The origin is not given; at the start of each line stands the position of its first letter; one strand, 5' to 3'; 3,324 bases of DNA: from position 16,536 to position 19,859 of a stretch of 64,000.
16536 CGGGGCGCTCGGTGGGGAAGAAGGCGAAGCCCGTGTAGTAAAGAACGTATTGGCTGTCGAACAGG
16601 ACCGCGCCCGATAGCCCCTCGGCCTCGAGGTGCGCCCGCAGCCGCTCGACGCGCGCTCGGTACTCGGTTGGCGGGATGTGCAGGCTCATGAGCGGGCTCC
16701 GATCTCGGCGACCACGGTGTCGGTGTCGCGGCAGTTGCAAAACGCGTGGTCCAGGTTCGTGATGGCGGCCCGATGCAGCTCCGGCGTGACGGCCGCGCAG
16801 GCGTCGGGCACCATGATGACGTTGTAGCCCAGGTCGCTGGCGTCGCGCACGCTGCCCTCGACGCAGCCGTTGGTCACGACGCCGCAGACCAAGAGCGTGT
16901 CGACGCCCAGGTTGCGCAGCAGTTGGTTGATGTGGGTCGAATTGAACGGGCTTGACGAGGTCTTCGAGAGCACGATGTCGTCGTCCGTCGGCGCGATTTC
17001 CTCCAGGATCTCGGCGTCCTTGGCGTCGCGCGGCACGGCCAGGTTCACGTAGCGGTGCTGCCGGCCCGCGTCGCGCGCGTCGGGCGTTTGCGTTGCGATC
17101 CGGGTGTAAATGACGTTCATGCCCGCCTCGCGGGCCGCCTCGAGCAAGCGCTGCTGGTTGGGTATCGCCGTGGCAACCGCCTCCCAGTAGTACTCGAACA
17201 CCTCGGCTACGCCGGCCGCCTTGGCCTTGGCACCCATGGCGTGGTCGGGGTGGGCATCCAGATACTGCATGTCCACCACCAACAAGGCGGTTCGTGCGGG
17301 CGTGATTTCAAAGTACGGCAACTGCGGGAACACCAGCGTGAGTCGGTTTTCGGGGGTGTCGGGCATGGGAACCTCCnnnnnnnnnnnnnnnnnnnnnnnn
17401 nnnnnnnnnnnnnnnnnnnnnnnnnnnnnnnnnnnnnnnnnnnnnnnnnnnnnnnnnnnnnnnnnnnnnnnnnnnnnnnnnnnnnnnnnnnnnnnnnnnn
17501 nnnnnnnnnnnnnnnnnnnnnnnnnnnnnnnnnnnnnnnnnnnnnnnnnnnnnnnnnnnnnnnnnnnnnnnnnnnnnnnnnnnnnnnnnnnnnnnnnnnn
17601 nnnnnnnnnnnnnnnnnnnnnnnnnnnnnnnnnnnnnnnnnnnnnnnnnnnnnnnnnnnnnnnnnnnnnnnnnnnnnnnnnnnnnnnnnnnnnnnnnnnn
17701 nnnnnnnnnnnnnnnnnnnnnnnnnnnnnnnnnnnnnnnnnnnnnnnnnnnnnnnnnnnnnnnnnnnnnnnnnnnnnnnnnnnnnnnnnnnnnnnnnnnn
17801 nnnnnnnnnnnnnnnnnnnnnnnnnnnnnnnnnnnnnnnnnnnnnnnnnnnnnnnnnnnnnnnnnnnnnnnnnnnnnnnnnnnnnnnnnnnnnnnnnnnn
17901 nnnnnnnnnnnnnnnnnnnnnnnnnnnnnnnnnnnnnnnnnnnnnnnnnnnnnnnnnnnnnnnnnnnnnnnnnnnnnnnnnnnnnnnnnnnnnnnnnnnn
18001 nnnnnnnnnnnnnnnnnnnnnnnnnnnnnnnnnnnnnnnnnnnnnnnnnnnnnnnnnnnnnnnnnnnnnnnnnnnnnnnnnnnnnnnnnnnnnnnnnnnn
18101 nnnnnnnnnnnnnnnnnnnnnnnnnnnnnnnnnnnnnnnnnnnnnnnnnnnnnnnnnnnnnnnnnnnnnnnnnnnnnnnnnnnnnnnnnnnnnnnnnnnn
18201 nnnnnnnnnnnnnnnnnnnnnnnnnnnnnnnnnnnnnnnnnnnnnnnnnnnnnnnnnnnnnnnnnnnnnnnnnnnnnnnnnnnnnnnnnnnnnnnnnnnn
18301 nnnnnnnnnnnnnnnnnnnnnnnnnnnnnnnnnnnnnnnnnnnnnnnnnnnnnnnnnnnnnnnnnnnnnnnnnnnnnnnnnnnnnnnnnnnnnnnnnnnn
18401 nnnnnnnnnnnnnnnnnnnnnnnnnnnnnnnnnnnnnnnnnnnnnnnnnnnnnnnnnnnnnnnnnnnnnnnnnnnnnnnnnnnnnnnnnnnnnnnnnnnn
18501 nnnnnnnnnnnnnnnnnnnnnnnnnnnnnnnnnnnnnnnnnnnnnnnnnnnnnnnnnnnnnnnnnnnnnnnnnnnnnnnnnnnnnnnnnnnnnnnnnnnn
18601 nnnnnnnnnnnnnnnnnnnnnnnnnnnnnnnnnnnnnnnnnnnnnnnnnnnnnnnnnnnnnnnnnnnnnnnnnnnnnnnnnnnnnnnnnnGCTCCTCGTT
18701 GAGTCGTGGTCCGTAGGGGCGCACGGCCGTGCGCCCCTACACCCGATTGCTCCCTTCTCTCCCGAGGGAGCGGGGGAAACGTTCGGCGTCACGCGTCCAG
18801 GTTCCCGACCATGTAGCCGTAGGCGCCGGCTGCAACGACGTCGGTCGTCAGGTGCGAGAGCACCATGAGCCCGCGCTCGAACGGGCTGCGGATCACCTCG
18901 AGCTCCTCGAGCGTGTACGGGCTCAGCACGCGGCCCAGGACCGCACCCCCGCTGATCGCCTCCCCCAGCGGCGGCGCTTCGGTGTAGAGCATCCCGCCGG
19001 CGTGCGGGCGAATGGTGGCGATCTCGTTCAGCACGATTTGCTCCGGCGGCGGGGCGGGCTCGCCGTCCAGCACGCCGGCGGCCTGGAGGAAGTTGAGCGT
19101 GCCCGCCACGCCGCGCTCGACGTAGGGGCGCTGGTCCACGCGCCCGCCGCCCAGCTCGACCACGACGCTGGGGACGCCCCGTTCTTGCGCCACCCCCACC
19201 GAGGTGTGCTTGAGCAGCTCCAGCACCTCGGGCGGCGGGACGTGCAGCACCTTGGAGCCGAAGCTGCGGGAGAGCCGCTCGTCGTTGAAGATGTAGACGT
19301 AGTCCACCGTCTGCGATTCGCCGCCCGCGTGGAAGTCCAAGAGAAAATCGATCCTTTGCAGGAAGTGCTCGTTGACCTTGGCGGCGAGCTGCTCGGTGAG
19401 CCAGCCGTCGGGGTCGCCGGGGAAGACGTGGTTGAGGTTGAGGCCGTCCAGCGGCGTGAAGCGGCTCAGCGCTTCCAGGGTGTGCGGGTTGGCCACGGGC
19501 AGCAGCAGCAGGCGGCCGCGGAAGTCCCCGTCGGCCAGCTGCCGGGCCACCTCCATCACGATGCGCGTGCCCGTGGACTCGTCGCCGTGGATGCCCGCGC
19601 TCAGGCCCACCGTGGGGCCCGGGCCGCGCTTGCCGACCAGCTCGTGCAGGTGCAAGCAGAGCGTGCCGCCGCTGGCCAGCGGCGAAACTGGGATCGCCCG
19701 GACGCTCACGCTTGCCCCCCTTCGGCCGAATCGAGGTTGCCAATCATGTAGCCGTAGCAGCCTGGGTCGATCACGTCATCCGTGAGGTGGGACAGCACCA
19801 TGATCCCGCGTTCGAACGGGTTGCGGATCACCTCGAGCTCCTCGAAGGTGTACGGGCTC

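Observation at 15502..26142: Ten-gene catabolic module: XRE-cupin regulator, orphan family-5 ABC importer, two AstE/AspA deacylases, class-III aminotransferase, isochorismatase-like hydrolase and two M24 creatinase-type hydrolases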

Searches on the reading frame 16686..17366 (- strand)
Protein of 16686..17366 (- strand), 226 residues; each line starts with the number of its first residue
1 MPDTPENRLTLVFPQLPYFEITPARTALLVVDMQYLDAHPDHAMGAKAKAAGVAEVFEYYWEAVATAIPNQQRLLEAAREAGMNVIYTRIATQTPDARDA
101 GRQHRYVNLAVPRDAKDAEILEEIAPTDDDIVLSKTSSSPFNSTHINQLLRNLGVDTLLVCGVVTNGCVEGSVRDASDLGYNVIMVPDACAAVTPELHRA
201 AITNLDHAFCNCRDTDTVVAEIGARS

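Call 4: search_protein_families(library=pfam, proteins=[window:16686-17366:-], max_evalue=0.001)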
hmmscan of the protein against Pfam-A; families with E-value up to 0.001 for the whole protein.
window:16686-17366:- (226 aa): 1 family
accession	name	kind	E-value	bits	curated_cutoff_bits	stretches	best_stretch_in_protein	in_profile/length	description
PF00857.26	Isochorismatase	-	1.4e-40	139.7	27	1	26-216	1-174/175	Isochorismatase domain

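Call 5: search_protein_families(library=ncbifam, proteins=[window:16686-17366:-], max_evalue=0.001)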
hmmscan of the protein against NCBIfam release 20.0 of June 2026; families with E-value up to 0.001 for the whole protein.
window:16686-17366:- (226 aa): 5 families
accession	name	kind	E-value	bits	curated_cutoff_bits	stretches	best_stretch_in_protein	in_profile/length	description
TIGR03614.1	RutB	equivalog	8.6e-24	84.4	377.95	1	113-222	109-219/226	pyrimidine utilization protein B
NF050097.1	BiurAmidohydBiuH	equivalog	1.5e-23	83.4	370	1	20-204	13-200/221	biuret amidohydrolase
NF008517.0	PRK11440.1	equivalog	1.2e-17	64.5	195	1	68-220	34-186/188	hydrolase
NF008623.0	PRK11609.1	equivalog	2.7e-08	33.9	174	1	143-198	131-188/213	bifunctional nicotinamidase/pyrazinamidase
NF041461.1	C_hydro_YcaC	equivalog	4.6e-05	23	310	1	148-210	95-157/201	isochorismate family cysteine hydrolase YcaC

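Call 31: search_solved_structures(query=window:16686-17366:-, max_evalue=1e-10)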
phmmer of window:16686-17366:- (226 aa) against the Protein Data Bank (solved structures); distinct sequences matched with E-value up to 1e-10: 16.
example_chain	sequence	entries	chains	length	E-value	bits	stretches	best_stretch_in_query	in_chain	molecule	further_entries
3irv_A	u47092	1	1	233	2.5e-24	89.5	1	17-204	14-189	CYSTEINE HYDROLASE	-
6xix_A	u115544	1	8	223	1.3e-20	77.4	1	18-203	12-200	Cysteine hydrolase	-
6xj4_A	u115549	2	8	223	3.2e-19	72.8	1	18-203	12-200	Cysteine hydrolase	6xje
1nba_A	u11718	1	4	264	5.1e-18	68.9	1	63-222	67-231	N-CARBAMOYLSARCOSINE AMIDOHYDROLASE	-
3hu5_A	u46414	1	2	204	2.2e-16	63.5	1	67-207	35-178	Isochorismatase family protein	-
3kl2_A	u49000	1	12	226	2.7e-16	63.3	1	19-204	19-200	Putative isochorismatase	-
1j2r_A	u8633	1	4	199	2.3e-14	57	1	124-216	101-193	Hypothetical isochorismatase family protein yecD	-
6xjm_A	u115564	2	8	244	2.4e-14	56.9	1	20-204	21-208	Biuret hydrolase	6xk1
8bkd_A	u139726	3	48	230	6.9e-14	55.4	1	23-218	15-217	Ureidoacrylate amidohydrolase RutB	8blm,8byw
3ot4_A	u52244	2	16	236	2.7e-13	53.5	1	53-207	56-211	Putative isochorismatase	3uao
8bln_A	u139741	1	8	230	2.7e-13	53.4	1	109-218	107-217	Ureidoacrylate amidohydrolase RutB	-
8bll_A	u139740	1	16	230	1.7e-12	50.8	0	23-218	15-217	Ureidoacrylate amidohydrolase RutB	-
3eef_A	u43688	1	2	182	1e-11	48.3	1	63-193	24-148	N-carbamoylsarcosine amidase related protein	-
3hb7_A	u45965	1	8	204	1.3e-11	48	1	66-206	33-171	Isochorismatase hydrolase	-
6azo_A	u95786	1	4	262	2.2e-11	47.2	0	21-203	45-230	Putative amidase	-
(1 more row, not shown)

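Call 88: search_solved_structures(query=window:16686-17366:-, max_evalue=1e-17, show_alignments=4)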
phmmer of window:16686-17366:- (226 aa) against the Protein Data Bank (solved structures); distinct sequences matched with E-value up to 1e-17: 4.
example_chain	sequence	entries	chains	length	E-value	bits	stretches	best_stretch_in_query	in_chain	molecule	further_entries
3irv_A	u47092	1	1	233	2.5e-24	89.5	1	17-204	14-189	CYSTEINE HYDROLASE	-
6xix_A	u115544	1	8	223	1.3e-20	77.4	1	18-203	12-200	Cysteine hydrolase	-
6xj4_A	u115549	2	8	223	3.2e-19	72.8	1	18-203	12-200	Cysteine hydrolase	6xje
1nba_A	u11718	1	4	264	5.1e-18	68.9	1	63-222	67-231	N-CARBAMOYLSARCOSINE AMIDOHYDROLASE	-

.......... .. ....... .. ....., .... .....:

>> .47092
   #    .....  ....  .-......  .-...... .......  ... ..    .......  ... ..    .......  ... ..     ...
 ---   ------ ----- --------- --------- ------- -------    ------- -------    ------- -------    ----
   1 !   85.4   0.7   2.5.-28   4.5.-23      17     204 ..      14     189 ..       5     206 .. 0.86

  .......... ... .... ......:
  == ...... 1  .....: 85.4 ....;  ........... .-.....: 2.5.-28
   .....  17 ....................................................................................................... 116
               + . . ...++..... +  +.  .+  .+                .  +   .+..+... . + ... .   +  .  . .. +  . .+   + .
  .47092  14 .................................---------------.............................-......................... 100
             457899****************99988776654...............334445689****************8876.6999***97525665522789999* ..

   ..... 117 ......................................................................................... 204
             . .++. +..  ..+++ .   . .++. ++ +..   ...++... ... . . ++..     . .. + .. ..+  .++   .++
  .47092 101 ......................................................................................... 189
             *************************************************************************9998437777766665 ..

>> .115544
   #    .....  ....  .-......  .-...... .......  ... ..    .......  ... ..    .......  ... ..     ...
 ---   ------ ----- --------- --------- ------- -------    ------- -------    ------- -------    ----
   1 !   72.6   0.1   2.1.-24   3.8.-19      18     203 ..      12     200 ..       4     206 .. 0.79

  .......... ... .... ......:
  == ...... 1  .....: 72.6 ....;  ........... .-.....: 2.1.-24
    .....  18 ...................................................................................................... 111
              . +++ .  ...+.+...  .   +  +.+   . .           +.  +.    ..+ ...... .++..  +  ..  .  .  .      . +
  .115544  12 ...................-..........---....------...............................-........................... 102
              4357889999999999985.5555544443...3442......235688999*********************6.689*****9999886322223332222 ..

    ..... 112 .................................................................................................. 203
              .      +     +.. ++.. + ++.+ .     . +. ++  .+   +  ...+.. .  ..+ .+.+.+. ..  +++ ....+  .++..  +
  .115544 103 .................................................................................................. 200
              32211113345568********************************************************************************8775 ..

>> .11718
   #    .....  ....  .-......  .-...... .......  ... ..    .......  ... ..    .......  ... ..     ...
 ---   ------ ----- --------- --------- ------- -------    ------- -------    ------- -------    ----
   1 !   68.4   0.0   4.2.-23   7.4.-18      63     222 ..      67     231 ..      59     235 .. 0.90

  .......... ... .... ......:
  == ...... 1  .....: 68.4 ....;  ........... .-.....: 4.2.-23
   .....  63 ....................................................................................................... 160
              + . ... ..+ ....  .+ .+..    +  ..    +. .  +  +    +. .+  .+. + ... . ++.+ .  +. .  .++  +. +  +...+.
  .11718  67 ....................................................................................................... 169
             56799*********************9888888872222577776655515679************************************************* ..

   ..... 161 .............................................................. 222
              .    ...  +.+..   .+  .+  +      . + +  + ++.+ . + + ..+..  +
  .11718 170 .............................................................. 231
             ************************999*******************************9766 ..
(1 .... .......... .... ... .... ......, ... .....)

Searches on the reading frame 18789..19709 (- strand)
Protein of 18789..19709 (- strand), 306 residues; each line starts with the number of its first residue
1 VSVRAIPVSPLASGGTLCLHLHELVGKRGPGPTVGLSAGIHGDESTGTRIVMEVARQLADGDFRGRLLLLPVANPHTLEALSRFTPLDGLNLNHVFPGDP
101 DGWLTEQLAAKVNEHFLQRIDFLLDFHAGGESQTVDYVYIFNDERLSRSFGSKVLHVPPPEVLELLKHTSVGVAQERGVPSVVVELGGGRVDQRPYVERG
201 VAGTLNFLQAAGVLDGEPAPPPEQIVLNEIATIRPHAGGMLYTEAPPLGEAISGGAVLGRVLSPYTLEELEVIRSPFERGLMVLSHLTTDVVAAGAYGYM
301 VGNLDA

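Call 4: search_protein_families(library=pfam, proteins=[window:18789-19709:-], max_evalue=0.001)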
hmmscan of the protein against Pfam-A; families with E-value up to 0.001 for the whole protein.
window:18789-19709:- (306 aa): 1 family
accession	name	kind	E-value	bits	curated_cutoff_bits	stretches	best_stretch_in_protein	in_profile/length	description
PF24827.1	AstE_AspA_cat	-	2.3e-25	89.7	25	1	30-210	1-191/192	Succinylglutamate desuccinylase/Aspartoacylase catalytic domain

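Call 5: search_protein_families(library=ncbifam, proteins=[window:18789-19709:-], max_evalue=0.001)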
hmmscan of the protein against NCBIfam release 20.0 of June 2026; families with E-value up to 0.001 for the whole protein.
window:18789-19709:- (306 aa): 3 families
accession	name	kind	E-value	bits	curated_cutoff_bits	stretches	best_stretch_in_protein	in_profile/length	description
TIGR02994.1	ectoine_eutE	equivalog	9.2e-30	103.7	402.7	1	25-262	41-286/325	N(2)-acetyl-L-2,4-diaminobutanoate deacetylase DoeB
NF003706.0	PRK05324.1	subfamily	1.4e-05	24.3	170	1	31-100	49-116/336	succinylglutamate desuccinylase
TIGR03242.1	arg_catab_astE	equivalog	6.2e-05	22.5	305.65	1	28-98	38-106/319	succinylglutamate desuccinylase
